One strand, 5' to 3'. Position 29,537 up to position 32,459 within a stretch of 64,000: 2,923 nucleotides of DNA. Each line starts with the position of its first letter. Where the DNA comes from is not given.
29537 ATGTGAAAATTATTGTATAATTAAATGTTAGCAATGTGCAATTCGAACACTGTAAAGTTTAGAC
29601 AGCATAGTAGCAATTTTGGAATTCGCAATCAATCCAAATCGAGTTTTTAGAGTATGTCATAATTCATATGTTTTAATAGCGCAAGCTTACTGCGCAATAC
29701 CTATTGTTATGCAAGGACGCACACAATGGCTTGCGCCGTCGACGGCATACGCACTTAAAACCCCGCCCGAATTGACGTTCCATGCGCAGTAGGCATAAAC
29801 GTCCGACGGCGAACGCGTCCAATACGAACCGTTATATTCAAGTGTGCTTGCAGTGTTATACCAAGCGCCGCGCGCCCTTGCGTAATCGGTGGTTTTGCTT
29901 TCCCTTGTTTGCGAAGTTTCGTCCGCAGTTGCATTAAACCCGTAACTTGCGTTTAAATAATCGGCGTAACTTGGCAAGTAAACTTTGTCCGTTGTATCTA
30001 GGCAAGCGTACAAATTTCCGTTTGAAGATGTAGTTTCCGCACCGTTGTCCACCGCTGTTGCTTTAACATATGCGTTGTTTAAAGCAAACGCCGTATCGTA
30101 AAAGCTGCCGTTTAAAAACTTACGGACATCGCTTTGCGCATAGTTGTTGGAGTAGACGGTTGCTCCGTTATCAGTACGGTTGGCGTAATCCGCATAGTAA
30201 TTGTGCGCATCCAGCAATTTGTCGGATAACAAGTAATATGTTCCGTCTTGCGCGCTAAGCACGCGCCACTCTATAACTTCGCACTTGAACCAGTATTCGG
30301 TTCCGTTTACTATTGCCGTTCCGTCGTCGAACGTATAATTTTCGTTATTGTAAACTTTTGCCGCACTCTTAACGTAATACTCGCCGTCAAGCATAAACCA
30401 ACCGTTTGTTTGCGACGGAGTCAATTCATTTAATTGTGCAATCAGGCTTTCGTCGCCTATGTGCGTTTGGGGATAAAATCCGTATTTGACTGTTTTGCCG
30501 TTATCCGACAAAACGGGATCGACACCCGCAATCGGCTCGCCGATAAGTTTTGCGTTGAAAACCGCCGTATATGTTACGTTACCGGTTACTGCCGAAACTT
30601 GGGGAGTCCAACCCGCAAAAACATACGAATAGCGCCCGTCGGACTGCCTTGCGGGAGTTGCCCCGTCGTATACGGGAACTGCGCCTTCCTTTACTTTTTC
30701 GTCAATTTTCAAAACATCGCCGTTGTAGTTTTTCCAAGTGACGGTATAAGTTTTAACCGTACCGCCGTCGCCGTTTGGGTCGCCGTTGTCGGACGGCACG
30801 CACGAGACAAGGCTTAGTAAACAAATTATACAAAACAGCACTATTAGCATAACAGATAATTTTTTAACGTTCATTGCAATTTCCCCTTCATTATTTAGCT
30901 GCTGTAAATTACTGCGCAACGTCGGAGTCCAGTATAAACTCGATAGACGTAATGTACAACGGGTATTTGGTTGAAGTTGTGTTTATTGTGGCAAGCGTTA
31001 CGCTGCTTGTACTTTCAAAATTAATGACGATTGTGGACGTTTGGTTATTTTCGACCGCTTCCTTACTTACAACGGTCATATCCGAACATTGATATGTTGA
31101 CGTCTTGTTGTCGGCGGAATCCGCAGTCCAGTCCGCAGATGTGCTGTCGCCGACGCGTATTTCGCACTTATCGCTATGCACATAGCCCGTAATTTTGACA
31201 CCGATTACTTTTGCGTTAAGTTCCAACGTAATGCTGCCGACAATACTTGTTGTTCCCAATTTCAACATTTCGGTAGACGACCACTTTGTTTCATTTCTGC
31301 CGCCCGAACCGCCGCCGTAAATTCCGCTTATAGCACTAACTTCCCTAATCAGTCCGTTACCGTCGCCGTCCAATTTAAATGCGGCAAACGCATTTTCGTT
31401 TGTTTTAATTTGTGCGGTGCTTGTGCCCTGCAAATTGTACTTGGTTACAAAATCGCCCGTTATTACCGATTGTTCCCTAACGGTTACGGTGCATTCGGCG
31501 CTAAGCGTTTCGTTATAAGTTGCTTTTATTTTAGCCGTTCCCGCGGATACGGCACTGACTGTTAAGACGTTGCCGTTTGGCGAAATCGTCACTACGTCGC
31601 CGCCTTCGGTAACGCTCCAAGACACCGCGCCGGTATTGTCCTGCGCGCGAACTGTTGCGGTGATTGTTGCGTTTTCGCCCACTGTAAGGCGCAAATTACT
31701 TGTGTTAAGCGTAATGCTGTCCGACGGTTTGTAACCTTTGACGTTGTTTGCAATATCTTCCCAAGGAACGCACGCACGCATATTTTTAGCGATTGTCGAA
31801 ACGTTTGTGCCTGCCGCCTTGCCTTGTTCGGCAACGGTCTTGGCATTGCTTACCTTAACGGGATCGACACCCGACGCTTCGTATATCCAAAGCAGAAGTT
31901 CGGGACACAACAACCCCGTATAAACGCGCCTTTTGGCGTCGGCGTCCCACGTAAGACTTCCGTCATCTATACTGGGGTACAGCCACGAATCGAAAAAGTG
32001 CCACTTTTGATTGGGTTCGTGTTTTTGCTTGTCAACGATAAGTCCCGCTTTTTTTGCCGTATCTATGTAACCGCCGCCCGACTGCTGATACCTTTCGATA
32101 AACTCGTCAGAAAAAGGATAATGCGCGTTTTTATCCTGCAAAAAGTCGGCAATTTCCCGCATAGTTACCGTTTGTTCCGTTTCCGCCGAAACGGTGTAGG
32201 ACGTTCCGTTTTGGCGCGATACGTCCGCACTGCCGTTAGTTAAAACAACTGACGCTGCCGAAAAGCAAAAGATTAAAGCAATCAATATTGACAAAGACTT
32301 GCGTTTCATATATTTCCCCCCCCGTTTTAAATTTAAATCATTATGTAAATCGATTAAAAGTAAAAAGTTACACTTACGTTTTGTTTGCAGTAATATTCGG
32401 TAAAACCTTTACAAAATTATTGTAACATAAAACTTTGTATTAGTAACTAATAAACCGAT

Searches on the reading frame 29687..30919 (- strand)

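Call 55: search_protein_families(library=pfam, proteins=[window:29687-30919:-], max_evalue=0.0001)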
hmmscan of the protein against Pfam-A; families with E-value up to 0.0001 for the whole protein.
window:29687-30919:- (410 aa): 1 family
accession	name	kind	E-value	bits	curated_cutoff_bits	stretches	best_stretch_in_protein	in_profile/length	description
PF19789.6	DUF6273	-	2.8e-20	73.3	23.5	1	226-406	2-170/172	Domain of unknown function (DUF6273)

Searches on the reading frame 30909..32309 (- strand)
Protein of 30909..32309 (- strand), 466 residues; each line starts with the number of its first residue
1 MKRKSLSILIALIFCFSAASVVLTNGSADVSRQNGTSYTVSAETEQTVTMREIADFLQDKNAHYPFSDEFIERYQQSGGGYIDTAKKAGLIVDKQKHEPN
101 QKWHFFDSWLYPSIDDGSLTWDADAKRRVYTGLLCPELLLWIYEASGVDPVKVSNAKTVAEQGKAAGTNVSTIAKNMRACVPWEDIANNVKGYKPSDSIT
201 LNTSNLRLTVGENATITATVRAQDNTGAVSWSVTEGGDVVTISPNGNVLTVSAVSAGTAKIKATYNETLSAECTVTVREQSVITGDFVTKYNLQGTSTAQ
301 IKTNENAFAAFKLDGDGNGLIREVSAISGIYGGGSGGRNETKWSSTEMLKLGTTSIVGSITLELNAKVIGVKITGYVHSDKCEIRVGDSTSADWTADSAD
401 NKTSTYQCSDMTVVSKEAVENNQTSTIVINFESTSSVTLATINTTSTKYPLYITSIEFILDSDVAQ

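Call 55: search_protein_families(library=pfam, proteins=[window:30909-32309:-], max_evalue=0.0001)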
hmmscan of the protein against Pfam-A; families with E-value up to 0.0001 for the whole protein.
window:30909-32309:- (466 aa): 1 family
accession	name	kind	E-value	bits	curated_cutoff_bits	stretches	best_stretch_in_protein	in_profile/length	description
PF02368.24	Big_2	-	1.2e-09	38.5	22.8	1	197-275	3-79/79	Bacterial Ig-like domain (group 2)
